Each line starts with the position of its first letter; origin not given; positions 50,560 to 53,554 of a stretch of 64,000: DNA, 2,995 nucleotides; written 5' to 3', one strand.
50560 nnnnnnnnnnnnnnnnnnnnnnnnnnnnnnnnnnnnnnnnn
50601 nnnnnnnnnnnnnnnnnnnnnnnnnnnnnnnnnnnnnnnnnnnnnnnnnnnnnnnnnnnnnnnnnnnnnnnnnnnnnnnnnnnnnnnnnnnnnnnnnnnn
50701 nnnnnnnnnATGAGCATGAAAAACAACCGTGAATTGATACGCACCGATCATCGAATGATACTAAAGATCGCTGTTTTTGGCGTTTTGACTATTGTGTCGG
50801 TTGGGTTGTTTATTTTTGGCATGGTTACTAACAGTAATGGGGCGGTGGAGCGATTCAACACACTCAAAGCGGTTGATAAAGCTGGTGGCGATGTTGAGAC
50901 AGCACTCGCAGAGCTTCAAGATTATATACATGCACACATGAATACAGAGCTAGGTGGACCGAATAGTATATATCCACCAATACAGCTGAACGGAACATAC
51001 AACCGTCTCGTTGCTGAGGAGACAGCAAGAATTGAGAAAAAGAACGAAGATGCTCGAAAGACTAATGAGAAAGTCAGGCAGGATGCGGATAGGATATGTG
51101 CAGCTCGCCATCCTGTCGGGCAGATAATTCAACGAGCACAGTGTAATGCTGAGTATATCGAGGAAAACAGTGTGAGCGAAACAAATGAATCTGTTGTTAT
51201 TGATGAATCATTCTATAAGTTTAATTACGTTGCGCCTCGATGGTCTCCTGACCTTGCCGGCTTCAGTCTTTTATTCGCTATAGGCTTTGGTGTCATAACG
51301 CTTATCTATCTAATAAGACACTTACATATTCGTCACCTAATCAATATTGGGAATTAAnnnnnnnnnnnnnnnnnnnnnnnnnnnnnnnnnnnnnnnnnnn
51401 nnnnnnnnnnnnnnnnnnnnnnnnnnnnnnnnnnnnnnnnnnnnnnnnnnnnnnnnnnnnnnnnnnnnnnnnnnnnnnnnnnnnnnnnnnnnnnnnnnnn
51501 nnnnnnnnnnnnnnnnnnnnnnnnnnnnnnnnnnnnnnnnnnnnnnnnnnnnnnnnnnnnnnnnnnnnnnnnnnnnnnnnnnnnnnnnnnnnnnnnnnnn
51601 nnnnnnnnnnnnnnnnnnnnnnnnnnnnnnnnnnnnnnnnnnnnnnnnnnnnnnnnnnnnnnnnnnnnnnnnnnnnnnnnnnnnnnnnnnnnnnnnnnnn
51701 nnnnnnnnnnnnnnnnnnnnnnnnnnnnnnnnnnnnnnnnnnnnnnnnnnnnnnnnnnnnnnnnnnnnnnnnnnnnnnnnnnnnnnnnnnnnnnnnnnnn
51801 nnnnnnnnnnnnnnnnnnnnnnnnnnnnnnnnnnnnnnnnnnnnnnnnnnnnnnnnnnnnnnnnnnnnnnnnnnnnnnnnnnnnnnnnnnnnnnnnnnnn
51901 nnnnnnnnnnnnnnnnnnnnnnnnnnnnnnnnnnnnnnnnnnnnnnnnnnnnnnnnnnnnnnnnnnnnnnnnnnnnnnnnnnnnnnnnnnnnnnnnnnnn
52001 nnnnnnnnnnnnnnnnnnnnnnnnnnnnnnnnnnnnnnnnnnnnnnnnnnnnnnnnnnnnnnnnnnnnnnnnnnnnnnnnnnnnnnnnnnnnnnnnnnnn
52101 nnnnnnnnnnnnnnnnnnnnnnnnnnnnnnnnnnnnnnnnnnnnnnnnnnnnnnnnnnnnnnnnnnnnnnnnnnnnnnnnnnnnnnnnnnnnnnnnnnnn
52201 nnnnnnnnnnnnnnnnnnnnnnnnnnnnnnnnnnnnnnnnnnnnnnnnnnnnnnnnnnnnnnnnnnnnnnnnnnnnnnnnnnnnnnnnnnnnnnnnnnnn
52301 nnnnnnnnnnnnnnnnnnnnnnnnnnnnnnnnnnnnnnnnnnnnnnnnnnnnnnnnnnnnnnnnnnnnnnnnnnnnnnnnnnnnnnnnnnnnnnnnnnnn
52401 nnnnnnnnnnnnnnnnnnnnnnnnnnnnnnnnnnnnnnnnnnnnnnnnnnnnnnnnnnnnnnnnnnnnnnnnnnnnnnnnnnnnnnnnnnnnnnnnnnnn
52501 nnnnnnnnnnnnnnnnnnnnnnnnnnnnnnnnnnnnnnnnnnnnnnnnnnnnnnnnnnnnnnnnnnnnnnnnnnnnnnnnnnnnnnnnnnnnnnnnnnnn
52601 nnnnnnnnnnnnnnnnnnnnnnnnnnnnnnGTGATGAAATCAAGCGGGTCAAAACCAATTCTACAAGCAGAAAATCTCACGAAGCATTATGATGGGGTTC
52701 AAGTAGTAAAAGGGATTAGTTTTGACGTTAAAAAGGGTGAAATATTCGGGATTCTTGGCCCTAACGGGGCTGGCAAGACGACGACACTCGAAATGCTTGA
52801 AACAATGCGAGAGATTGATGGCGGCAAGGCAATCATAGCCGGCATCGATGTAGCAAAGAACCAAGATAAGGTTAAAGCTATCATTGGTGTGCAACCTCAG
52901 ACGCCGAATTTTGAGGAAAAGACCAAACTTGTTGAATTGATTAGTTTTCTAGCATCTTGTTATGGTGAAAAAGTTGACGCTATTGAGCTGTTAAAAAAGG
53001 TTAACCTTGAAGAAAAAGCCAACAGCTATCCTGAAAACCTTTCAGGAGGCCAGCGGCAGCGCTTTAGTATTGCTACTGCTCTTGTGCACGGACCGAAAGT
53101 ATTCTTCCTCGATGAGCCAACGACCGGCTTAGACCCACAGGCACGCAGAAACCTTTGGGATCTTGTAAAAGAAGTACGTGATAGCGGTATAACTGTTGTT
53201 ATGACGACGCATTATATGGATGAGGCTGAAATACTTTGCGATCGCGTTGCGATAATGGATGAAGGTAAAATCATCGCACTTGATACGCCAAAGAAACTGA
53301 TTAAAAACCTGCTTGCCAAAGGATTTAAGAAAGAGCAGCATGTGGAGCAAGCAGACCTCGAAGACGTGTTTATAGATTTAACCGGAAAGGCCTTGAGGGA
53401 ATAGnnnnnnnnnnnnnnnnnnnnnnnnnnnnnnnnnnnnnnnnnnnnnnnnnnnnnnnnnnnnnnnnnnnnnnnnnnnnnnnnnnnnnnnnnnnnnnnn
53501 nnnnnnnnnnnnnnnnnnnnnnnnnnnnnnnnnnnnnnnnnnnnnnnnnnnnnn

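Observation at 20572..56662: Scattered carotenoid pathway genes in a genome that otherwise looks metabolically minimal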

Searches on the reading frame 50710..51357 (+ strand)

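Call 47: search_protein_families(library=pfam, max_evalue=0.01, proteins=[window:50710-51357:+])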
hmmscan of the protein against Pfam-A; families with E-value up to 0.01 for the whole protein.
window:50710-51357:+ (215 aa): 1 family
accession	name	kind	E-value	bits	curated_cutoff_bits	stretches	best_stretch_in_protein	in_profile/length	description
PF02203.21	TarH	-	0.0067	16.8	25.2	0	15-58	10-53/177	Tar ligand binding domain homologue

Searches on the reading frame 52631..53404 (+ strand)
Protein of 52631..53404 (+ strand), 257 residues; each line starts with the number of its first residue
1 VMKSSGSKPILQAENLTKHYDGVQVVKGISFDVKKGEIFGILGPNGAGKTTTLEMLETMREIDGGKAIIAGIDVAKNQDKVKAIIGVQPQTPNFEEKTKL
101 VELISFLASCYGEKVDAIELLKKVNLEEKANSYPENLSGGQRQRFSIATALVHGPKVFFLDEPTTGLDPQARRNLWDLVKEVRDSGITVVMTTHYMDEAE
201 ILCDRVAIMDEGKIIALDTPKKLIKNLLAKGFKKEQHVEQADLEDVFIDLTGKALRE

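Call 3: search_protein_families(library=pfam, proteins=[window:52631-53404:+])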
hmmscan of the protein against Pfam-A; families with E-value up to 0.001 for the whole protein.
window:52631-53404:+ (257 aa): 6 families
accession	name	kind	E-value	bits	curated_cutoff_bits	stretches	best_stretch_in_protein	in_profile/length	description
PF00005.33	ABC_tran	-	2.6e-29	103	25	1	27-165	2-137/137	ABC transporter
PF13304.12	AAA_21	-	6.9e-16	59.6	27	1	132-194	233-298/304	AAA domain, putative AbiEii toxin, Type IV TA system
PF13175.12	AAA_15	-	5.1e-06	26.8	32.1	0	139-194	303-369/374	AAA ATPase domain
PF02463.25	SMC_N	-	1.3e-05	25.2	40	0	128-194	128-200/220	RecF/RecN/SMC N terminal domain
PF13476.12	AAA_23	-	0.0001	23.4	27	1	27-56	11-39/201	AAA domain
PF02702.23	KdpD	-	0.00061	19.7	26.1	0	137-206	65-134/210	Osmosensitive K+ channel His kinase sensor domain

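Call 4: search_protein_families(library=ncbifam, proteins=[window:52631-53404:+])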
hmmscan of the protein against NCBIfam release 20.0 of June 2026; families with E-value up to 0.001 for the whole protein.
window:52631-53404:+ (257 aa): 190 families (the best 25 are shown)
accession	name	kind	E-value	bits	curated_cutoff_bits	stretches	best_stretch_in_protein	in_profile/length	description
TIGR01188.1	drrA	subfamily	7.1e-75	252.1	312.45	1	18-233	1-221/302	daunorubicin resistance ABC transporter, ATP-binding protein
NF010060.0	PRK13537.1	equivalog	4.7e-58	196.5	521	1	5-226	10-236/314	nodulation factor ABC transporter ATP-binding protein NodI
NF033858.1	ABC2_perm_RbbA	equivalog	2.3e-54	184.6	1050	1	6-229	262-490/909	ribosome-associated ATPase/putative transporter RbbA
NF010059.0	PRK13536.1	equivalog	2.2e-51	174.6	549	1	11-227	44-265/342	nodulation factor ABC transporter ATP-binding protein NodI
TIGR03522.1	GldA_ABC_ATP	equivalog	2.6e-47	161.8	402.6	1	12-225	4-221/301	gliding motility-associated ABC transporter ATP-binding subunit GldA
TIGR01288.1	nodI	equivalog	1.2e-45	155.9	424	1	13-226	7-225/303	nodulation factor ABC transporter ATP-binding protein NodI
TIGR03864.1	PQQ_ABC_ATP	hypoth_equivalog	4.6e-43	147.4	302.25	1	11-228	2-224/236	ABC transporter, ATP-binding subunit, PQQ-dependent alcohol dehydrogenase system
TIGR04406.1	LPS_export_lptB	equivalog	8.7e-43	146.3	240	1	11-229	2-228/239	LPS export ABC transporter ATP-binding protein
NF007027.0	PRK09493.1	equivalog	3.6e-42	144.4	379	1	12-232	3-232/240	glutamine ABC transporter ATP-binding protein GlnQ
NF043075.1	MMSYN1_0197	equivalog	5.6e-41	140.6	550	1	10-224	2-221/341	spermidine/putrescine ABC transporter ATP-binding protein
NF006987.0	PRK09452.1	equivalog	8.1e-41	140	482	1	4-224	11-236/378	spermidine/putrescine ABC transporter ATP-binding protein PotA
TIGR02315.1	ABC_phnC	equivalog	8.5e-41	140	266.1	1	10-228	1-238/243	phosphonate ABC transporter ATP-binding protein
TIGR04520.1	ECF_ATPase_1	equivalog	9.6e-41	140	315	1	12-226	2-226/269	energy-coupling factor transporter ATPase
TIGR03740.1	galliderm_ABC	subfamily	9.6e-40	136.6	309.75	1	11-216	1-204/223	lantibiotic protection ABC transporter ATP-binding subunit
TIGR01186.1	proV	subfamily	1.1e-39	136.6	326.6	1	24-247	7-239/363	betaine/proline/choline family ABC transporter ATP-binding protein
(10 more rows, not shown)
